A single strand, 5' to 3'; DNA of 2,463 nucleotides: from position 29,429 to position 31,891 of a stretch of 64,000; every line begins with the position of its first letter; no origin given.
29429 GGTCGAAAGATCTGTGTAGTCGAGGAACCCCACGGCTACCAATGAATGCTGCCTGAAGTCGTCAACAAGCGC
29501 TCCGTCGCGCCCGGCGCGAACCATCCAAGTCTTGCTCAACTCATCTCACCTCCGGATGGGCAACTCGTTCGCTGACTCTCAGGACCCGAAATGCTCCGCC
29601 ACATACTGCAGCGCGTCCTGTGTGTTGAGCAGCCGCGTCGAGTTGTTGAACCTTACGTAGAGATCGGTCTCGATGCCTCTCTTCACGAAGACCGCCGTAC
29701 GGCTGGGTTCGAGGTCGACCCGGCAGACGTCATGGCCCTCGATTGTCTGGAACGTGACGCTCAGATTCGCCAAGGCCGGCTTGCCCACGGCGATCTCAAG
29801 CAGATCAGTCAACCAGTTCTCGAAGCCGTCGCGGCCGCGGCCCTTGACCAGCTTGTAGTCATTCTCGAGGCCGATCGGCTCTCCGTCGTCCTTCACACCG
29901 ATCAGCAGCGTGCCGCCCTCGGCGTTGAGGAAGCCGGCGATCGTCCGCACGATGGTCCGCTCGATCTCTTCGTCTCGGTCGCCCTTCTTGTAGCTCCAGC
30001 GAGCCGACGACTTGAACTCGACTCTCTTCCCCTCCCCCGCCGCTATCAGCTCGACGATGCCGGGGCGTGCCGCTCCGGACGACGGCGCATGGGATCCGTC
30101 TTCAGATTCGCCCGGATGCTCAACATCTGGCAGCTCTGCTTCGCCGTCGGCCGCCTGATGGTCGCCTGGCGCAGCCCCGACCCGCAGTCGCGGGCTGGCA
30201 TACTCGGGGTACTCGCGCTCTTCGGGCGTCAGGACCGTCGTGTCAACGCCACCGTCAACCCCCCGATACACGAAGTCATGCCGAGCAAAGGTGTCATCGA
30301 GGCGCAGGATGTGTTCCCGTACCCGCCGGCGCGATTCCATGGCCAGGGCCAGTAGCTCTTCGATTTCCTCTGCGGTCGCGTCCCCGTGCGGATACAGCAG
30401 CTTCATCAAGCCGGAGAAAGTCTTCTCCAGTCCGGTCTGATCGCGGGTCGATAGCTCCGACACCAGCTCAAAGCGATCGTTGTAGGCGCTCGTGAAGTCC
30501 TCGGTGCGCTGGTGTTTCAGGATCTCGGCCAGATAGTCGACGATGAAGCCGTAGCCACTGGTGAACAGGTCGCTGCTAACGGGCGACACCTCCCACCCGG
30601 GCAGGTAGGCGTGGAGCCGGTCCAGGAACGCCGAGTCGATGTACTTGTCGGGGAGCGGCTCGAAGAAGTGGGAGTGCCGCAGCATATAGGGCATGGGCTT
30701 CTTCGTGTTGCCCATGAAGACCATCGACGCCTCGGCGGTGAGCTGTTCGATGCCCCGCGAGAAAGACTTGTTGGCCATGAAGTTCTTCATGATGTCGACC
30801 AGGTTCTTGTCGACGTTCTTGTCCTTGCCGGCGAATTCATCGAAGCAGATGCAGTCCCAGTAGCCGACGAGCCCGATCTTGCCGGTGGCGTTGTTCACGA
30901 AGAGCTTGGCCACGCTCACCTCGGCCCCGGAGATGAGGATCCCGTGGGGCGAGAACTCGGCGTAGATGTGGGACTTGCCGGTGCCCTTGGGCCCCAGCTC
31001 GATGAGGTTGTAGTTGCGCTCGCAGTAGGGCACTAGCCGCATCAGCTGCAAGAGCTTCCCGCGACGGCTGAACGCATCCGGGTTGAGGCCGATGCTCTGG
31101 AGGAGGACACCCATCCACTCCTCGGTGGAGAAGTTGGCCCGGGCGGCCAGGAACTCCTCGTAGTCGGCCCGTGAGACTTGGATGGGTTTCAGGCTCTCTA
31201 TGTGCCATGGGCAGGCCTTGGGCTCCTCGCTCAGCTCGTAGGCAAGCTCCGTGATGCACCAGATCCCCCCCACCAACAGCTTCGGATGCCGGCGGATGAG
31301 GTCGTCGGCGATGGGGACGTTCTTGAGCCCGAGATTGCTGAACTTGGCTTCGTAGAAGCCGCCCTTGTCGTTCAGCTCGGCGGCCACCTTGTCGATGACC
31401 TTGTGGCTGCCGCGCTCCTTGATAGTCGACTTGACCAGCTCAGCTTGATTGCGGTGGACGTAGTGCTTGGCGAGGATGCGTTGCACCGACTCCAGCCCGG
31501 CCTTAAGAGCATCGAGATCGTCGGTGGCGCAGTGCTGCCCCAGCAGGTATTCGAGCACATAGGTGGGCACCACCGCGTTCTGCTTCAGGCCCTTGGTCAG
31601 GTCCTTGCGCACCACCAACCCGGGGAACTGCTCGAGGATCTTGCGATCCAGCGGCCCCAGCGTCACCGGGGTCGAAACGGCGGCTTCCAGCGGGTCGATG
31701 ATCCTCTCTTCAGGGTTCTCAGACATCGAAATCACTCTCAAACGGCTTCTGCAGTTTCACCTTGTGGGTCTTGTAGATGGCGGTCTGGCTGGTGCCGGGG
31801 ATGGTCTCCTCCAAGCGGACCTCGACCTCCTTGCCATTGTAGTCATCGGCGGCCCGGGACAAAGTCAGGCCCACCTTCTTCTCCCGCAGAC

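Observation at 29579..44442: Type-1 BREX locus that appears inactivated (pglX split by IS21, brxC 5' end frameshifted)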

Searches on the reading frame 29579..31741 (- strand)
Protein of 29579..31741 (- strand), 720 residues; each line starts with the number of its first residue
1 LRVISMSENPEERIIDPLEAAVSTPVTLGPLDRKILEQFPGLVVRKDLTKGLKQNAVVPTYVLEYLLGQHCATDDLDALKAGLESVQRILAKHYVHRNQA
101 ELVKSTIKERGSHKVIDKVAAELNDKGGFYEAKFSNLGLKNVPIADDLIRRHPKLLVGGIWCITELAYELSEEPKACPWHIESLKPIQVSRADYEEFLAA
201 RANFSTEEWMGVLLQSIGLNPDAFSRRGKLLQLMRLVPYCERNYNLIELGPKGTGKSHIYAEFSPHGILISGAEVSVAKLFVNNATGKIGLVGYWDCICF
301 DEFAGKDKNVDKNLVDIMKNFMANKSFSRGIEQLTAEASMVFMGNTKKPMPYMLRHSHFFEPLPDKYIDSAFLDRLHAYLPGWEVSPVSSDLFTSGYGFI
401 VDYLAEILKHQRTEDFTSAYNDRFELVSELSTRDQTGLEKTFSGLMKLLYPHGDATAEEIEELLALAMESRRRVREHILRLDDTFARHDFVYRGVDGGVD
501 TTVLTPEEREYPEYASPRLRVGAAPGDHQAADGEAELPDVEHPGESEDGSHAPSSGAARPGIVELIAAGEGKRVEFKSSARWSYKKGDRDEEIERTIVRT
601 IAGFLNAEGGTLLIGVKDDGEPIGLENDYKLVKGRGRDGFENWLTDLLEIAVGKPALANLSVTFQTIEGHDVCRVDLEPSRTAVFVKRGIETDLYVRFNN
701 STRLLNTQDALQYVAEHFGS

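Call 3: search_protein_families(library=pfam, proteins=[window:29579-31741:-])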
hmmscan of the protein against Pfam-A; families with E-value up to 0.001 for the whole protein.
window:29579-31741:- (720 aa): 3 families
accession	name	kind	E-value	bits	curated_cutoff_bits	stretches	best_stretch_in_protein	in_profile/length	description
PF13337.12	BrxL_ATPase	-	2.6e-124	414.5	25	1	179-489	1-311/313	Lon-like protease BrxL-like, ATPase domain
PF20442.3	BrxL_N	-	8.1e-46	155.7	28.2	1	38-168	2-132/132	BREX system Lon protease-like protein BrxL N-terminal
PF04326.19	SLFN_AlbA_2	-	2e-15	57.8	25.3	1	570-705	1-117/118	Schlafen, AlbA_2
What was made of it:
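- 29579..31741 (-): brxL (720 aa; probable ATG at 31726 gives 715 aa), intact. N-terminal and MCM-like ATPase domains, with a C-terminal Schlafen/AlbA_2 domain instead of the Lon-like domain. PF20442, PF13337 and PF04326 (call 3).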

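Call 41: search_protein_families(library=padloc, proteins=[window:29579-31741:-])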
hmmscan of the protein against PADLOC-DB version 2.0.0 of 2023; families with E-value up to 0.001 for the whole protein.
window:29579-31741:- (720 aa): 5 families
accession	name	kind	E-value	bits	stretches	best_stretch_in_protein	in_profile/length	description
PDLC02508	BrxL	-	1.7e-244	811.3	1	31-524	4-496/698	BrxL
PDLC02506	BrxL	-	9.8e-187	620.3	1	30-510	7-489/680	BrxL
PDLC02509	BrxL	-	2.4e-109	364.3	2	178-491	198-515/535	BrxL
PDLC02505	BrxL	-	8.5e-71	237.3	1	31-486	4-469/482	BrxL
PDLC02507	BrxL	-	5.6e-55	185.1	1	33-488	16-470/482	BrxL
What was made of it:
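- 29579..31741 (-): PADLOC BrxL matches only positions 4-496/698 (call 41).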

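Call 43: search_protein_families(library=ncbifam, proteins=[window:29579-31741:-])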
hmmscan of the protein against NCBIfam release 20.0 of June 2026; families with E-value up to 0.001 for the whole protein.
window:29579-31741:- (720 aa): 2 families
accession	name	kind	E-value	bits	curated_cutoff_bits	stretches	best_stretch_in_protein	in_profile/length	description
TIGR02688.1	TIGR02688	equivalog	3.7e-173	576.3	329.3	1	37-482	3-448/449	BREX system Lon protease-like protein BrxL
TIGR02653.1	Lon_rel_chp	hypoth_equivalog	9.6e-171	569.5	628.25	1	31-511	4-485/675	protease Lon-related BREX system protein BrxL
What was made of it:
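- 29579..31741 (-): TIGR02688 passes; TIGR02653 is below cut-off and matches only positions 4-485/675 (call 43).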

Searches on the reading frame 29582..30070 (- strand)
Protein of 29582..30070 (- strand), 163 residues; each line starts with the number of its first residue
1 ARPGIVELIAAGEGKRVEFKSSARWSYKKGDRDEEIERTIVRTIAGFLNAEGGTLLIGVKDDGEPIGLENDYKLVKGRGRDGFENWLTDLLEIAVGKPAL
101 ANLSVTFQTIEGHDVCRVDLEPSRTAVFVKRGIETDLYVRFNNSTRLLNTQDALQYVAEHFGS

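Call 57: find_homologous_proteins(query=window:29582-30070:-, max_evalue=0.00001)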
Query seq(163 aa) (163 aa): 80 proteins with E <= 0.00001 among 123 candidates.
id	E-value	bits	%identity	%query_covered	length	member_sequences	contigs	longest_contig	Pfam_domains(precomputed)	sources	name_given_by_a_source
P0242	7.3e-70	252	71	100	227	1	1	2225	PF04326.20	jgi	-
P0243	1.9e-69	250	71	95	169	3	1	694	PF04326.20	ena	-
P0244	9.2e-64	232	64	96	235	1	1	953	PF04326.20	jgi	jgi:ATP-dependent Lon protease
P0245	2.5e-63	231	63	97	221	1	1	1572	PF04326.20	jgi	jgi:ATP-dependent Lon protease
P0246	1.2e-55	206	58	96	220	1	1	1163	PF04326.20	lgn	-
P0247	2.4e-54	201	57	97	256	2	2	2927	PF04326.20,PF13337.13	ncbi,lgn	-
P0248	8.8e-54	199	60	93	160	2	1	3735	PF04326.20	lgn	-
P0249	3.8e-53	197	55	98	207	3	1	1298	PF04326.20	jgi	jgi:ATP-dependent Lon protease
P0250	7.4e-53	197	57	93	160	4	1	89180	PF04326.20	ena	-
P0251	1.0e-52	196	58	98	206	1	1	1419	PF04326.20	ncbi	-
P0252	2.0e-52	195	58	94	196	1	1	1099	PF04326.20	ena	-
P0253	9.6e-52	193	55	98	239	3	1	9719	PF04326.20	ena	-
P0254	1.0e-51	193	53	98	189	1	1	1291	PF04326.20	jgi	jgi:ATP-dependent Lon protease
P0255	5.8e-51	190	55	96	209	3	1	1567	PF04326.20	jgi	jgi:predicted HTH transcriptional regulator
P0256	1.3e-49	186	55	93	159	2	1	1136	PF04326.20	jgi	jgi:ATP-dependent Lon protease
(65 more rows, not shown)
